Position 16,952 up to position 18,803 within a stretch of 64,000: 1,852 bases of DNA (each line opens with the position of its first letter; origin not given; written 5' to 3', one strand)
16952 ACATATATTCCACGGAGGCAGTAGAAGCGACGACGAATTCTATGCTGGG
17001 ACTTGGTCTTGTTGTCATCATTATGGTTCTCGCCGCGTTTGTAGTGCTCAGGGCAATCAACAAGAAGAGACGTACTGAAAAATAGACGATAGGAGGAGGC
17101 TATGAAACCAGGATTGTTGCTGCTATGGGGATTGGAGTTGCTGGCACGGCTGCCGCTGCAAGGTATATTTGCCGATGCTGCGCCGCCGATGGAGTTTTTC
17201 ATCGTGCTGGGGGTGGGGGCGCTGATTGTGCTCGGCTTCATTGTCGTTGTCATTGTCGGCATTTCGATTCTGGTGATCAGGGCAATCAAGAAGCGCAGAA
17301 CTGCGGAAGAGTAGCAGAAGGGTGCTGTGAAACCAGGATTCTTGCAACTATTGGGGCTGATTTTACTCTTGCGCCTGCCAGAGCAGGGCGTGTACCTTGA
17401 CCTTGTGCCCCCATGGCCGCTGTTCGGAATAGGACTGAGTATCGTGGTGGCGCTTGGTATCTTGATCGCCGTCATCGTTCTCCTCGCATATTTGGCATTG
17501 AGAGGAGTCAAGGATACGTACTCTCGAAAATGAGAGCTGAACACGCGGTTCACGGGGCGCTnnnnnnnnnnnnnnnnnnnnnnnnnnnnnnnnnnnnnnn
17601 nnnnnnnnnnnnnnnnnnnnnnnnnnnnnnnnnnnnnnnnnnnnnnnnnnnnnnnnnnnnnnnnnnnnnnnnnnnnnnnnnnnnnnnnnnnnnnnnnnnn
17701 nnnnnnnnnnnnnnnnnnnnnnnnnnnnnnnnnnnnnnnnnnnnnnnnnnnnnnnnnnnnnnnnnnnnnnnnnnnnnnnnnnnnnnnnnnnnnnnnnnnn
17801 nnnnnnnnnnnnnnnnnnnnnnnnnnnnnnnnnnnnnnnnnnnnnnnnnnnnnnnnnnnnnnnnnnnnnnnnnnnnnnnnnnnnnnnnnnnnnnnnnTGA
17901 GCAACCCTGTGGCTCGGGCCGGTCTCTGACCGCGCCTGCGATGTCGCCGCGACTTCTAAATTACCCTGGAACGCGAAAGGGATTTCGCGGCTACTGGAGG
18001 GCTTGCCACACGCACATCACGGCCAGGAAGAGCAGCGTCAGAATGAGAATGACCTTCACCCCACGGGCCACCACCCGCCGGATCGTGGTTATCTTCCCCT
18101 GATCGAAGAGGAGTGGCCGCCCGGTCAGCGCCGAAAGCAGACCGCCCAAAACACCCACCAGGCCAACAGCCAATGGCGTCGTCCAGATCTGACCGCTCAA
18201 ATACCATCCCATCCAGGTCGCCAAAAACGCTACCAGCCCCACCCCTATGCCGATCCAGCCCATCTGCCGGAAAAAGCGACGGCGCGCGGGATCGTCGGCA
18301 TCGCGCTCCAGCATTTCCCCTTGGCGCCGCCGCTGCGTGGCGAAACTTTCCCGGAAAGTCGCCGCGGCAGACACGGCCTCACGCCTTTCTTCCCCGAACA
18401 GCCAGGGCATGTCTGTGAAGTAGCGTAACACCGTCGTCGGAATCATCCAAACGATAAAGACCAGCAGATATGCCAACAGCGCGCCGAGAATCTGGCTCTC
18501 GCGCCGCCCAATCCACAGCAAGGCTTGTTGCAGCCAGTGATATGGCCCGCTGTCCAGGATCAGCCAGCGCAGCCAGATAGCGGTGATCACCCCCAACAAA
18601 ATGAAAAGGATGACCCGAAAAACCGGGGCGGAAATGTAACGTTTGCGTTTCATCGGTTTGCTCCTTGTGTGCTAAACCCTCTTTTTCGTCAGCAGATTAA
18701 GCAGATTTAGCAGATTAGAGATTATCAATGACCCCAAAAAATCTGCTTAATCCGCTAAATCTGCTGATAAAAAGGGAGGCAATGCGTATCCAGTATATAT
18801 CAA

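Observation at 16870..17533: Tandem array of three paralogous single-TM micro-proteins with a conserved D-x-x-P-P after a leader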

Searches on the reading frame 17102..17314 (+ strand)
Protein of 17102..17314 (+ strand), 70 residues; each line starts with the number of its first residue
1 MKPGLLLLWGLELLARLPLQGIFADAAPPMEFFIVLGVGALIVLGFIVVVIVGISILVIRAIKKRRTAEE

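Call 5: search_protein_families(library=pfam, proteins=[window:17102-17314:+], max_evalue=0.01)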
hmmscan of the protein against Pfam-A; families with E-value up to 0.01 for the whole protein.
window:17102-17314:+ (70 aa): 0 families

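Call 6: search_protein_families(library=ncbifam, proteins=[window:17102-17314:+], max_evalue=0.01)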
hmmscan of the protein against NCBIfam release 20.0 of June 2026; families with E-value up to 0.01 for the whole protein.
window:17102-17314:+ (70 aa): 0 families

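Call 9: find_encoding_contigs(protein=window:17102-17314:+, flank=10000, max_places=10)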
Protein window:17102-17314:+ (70 aa): 12 contigs read that carry it; 8 places shown.
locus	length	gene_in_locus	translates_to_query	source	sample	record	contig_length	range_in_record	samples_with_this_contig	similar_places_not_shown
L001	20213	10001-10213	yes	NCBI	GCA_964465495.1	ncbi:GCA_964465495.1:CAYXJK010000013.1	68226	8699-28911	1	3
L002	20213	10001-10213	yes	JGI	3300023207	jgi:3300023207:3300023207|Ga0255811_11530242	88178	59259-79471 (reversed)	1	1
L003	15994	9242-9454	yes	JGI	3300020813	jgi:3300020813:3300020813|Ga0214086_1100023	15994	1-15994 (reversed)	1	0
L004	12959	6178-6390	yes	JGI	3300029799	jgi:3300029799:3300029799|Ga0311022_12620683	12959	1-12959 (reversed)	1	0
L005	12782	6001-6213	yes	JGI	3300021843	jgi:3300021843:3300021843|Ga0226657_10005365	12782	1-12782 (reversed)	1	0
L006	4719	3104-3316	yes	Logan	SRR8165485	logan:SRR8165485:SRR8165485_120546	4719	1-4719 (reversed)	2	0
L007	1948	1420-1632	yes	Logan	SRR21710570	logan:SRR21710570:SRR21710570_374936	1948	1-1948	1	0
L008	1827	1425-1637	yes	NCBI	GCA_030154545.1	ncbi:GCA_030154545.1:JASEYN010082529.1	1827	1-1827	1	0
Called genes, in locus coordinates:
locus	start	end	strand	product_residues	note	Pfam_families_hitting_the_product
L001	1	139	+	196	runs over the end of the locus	PF02660:G3P_acyltransf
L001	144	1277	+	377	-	PF13506:Glyco_transf_21, PF00535:Glycos_transf_2, PF13641:Glyco_tranf_2_3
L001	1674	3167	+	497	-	PF00890:FAD_binding_2 (weak), PF01266:DAO, PF01593:Amino_oxidase, PF03486:HI0933_like (faint), PF07992:Pyr_redox_2 (weak), PF12831:FAD_oxidored (faint), PF13450:NAD_binding_8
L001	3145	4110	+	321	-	PF00494:SQS_PSY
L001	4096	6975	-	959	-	PF13231:PMT_2 (weak)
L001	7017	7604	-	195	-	-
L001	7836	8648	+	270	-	PF01061:ABC2_membrane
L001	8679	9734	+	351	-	PF07690:MFS_1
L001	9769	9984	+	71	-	-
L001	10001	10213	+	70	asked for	-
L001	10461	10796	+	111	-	-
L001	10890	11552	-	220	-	-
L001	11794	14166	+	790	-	PF04389:Peptidase_M28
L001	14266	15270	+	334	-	PF13673:Acetyltransf_10 (faint), PF08445:FR47 (faint), PF00583:Acetyltransf_1, PF13508:Acetyltransf_7 (weak)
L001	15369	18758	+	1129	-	PF13231:PMT_2, PF13449:Phytase-like (faint), PF25021:TEN_NHL (faint), PF08450:SGL (weak), PF01436:NHL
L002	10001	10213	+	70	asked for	-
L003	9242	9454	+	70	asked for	-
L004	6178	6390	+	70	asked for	-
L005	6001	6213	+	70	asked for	-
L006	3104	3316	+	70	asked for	-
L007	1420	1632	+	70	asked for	-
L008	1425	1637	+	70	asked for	-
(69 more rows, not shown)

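Call 24: find_homologous_proteins(query=A4, max_evalue=0.1)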
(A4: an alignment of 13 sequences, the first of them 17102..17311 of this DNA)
Query A4 (13 sequences) (70 aa, profile of the alignment): 15 proteins with E <= 0.1 among 6308 candidates.
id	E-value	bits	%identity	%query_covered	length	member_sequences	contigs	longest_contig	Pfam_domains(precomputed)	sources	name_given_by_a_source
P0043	2.8e-17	80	41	39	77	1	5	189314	-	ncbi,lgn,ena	-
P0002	1.0e-16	79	93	100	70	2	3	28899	-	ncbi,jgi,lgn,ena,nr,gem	ncbi:MAG TPA: hypothetical protein PKH77_09880 [Anaerolineae bacterium]|nr:hypothetical protein [Ana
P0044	1.8e-16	78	-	-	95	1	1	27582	-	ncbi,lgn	-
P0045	3.8e-13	67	30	29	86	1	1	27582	-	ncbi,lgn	-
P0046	1.8e-11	62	-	-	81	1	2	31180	-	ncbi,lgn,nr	ncbi:MAG: hypothetical protein NTW79_01690 [Candidatus Berkelbacteria bacterium]|nr:hypothetical pro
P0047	4.5e-11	61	30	34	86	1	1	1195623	-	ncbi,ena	-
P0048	6.7e-10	57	-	-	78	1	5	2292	-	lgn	-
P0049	6.8e-10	57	-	-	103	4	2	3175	-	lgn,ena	-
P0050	5.0e-9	54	26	44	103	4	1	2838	-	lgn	-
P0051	2.2e-8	52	37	50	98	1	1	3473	-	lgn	-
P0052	6.8e-7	47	30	29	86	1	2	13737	-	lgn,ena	-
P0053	6.8e-5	41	-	-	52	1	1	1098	-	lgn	-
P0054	7.3e-5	41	-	-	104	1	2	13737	-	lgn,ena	-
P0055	3.6e-2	32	45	16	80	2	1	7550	-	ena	-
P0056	9.1e-2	31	-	-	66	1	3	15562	-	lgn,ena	-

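Call 46: search_protein_representatives(alignment_id=A6)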
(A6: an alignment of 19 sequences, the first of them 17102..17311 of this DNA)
Query: 19 sequences, 80 profile positions. Proteins with E-value up to 0.001 (for the whole library): 270; up to 1e-10: 8; up to 1e-30: 0. The best 150 are listed.
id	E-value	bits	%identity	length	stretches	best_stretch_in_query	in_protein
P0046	1.4e-17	79.6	-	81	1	1-76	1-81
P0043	4.2e-17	78.1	-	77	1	1-75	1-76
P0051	9.5e-17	77.0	-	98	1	1-76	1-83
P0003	1.1e-15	73.6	-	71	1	1-76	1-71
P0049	4.9e-15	71.5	-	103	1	3-79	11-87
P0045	1.8e-13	66.4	-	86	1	1-77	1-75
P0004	1.9e-13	66.4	-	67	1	15-76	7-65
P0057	5.2e-12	61.8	-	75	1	1-76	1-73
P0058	1.7e-10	56.9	-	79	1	1-76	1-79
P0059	2.2e-10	56.6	-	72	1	1-75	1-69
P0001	2.2e-10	56.6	-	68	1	9-73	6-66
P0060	3.6e-10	55.9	-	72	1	9-76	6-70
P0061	4.1e-10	55.7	-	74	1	1-76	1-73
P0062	6.1e-10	55.2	-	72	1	8-75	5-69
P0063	6.3e-10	55.1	-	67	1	16-76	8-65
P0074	5.2e-08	49.0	-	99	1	8-76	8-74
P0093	5.3e-07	45.7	-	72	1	9-76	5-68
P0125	5.9e-06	42.4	-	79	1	8-75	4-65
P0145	1.3e-05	41.3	-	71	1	1-73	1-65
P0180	4.4e-05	39.6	-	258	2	1-39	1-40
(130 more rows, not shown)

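Call 48: find_encoding_contigs(protein=P0125, flank=4000, max_places=3)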
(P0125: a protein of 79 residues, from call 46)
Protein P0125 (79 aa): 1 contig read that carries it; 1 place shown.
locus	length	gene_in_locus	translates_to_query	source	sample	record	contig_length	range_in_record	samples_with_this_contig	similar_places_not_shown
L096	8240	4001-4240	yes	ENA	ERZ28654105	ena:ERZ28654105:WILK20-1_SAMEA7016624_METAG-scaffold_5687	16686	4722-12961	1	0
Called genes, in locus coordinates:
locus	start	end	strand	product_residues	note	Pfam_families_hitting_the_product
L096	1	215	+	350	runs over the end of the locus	PF00155:Aminotran_1_2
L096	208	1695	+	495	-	PF01656:CbiA, PF13500:AAA_26, PF07685:GATase_3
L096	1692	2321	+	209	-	PF02570:CbiC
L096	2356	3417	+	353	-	-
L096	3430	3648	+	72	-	-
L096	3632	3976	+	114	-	-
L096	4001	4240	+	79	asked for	-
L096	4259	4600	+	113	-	-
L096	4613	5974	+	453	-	PF03600:CitMHS (faint), PF03606:DcuC, PF03553:Na_H_antiporter, PF03806:ABG_transport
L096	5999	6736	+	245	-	PF16481:DUF5058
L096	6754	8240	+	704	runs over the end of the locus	PF01546:Peptidase_M20, PF07687:M20_dimer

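Call 50: find_encoding_contigs(protein=P0180, flank=4000, max_places=3)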
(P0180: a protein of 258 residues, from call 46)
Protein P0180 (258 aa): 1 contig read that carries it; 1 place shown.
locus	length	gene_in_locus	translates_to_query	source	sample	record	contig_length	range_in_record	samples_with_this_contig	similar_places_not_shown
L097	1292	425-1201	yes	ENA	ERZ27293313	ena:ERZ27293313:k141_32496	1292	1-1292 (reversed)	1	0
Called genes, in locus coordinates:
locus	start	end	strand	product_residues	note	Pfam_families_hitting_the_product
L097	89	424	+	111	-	-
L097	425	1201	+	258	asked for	-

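Call 59: find_encoding_contigs(protein=P0074, flank=6000, max_places=2)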
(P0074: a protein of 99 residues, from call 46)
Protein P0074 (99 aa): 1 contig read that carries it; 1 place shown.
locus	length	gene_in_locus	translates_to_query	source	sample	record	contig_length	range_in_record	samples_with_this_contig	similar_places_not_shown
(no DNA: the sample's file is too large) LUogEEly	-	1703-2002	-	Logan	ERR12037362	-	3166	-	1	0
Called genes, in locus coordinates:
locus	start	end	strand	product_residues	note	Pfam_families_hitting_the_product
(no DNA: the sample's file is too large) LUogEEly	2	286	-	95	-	?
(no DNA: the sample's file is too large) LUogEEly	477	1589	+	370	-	-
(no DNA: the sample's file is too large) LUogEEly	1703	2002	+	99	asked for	-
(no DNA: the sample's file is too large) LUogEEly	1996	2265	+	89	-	-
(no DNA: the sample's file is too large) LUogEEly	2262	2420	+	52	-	-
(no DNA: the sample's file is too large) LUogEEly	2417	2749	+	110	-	-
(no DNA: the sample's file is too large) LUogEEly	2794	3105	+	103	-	-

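Call 60: find_encoding_contigs(protein=P0093, flank=6000, max_places=2)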
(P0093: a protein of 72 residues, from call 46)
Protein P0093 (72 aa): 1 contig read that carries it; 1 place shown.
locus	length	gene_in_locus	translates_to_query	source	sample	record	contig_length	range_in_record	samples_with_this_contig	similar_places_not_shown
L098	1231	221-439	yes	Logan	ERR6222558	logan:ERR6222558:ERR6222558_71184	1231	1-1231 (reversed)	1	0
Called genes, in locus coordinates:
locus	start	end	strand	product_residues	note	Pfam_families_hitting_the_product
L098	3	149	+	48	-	?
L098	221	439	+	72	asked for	PF13687:DUF4153 (weak)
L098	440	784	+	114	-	-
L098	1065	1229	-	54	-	?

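Call 61: find_encoding_contigs(protein=P0145, flank=6000, max_places=2)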
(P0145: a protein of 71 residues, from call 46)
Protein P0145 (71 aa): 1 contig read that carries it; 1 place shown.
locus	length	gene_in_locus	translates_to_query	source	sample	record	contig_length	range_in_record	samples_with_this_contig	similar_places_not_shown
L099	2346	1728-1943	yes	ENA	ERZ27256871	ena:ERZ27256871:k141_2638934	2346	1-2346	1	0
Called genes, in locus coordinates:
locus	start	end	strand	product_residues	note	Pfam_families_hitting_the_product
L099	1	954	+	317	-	?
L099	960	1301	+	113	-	-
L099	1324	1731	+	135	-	-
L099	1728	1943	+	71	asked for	-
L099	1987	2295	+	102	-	-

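Call 67: search_protein_families(library=ncbifam, alignment_id=A6, max_evalue=0.1)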
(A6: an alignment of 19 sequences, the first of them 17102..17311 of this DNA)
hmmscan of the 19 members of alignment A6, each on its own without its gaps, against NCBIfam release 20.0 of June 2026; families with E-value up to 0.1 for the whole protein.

A. member 1, window:17102-17311:+ (70 aa): 0 families

B. families by the number of members that match (of 19 scanned): 32 families (the first 25 are shown)
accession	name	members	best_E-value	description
NF033218.1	anchor_AmaP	8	0.0011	alkaline shock response membrane anchor protein AmaP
NF041023.1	PP0621_fam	3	0.0049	PP0621 family protein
TIGR01477.1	RIFIN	2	0.00086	variant surface antigen, rifin family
NF047839.1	PspM_Rv2743c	2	0.0017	phage shock envelope stress response protein PspM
NF003831.1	PRK05419.1-2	2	0.0059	protein-methionine-sulfoxide reductase heme-binding subunit MsrQ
NF045849.1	ICE_MMCAP2_0565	2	0.0087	Mbov_0395 family pilin-like conjugal transfer protein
TIGR01478.1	STEVOR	2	0.014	STEVOR family variant surface protein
NF045610.1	acin_4_helix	2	0.016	putative four-helix membrane protein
NF033486.1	harvest_ssl1498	2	0.022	photosystem II assembly protein Psb34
TIGR03718.1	R_switched_Alx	1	0.00017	TerC/Alx family metal homeostasis membrane protein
TIGR02908.1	CoxD_Bacillus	1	0.0046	cytochrome c oxidase subunit IVB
NF041635.1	STM3941_fam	1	0.0047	STM3941 family protein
NF041554.1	SA1362_fam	1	0.015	SA1362 family protein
TIGR00728.1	OPT_sfam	1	0.016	OPT family oligopeptide transporter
NF053819.1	EF0750_LPXTG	1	0.028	EF2685/EF0750 family sortase-dependent surface protein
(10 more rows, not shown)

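Call 69: search_protein_families(library=padloc, proteins=[window:17102-17314:+], max_evalue=0.01)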
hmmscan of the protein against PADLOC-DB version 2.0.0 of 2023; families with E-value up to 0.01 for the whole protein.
window:17102-17314:+ (70 aa): 0 families

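Call 70: search_protein_families(library=phrogs, proteins=[window:17102-17314:+], max_evalue=0.01)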
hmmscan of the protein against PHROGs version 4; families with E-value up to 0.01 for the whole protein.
window:17102-17314:+ (70 aa): 0 families

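Call 76: search_protein_families(library=pfam, proteins=[L099:960-1298:+, L099:1324-1728:+, P0180], max_evalue=0.01)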
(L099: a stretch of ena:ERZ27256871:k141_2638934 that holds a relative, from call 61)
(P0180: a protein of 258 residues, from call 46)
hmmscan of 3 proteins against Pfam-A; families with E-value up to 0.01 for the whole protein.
L099:960-1298:+ (113 aa): 0 families

L099:1324-1728:+ (135 aa): 0 families

P0180 (258 aa): 0 families

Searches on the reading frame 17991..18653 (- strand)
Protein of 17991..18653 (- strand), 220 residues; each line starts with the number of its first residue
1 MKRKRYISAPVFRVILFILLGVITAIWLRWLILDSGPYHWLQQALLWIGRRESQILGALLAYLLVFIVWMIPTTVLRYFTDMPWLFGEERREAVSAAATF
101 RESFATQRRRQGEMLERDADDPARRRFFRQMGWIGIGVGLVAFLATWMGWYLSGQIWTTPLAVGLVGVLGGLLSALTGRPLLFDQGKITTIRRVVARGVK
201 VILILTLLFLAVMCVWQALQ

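Call 5: search_protein_families(library=pfam, proteins=[window:17991-18653:-], max_evalue=0.01)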
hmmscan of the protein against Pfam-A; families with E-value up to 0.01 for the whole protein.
window:17991-18653:- (220 aa): 1 family
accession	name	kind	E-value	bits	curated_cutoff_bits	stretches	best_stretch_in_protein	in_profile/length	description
PF19747.4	DUF6234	-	0.0067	17.3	27.5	1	100-169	28-91/129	Family of unknown function (DUF6234)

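Call 6: search_protein_families(library=ncbifam, proteins=[window:17991-18653:-], max_evalue=0.01)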
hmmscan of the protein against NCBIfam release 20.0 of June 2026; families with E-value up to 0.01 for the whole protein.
window:17991-18653:- (220 aa): 0 families

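Call 69: search_protein_families(library=padloc, proteins=[window:17991-18653:-], max_evalue=0.01)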
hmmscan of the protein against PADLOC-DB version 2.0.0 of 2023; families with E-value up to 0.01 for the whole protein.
window:17991-18653:- (220 aa): 0 families

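Call 70: search_protein_families(library=phrogs, proteins=[window:17991-18653:-], max_evalue=0.01)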
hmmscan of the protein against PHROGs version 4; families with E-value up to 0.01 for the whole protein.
window:17991-18653:- (220 aa): 0 families
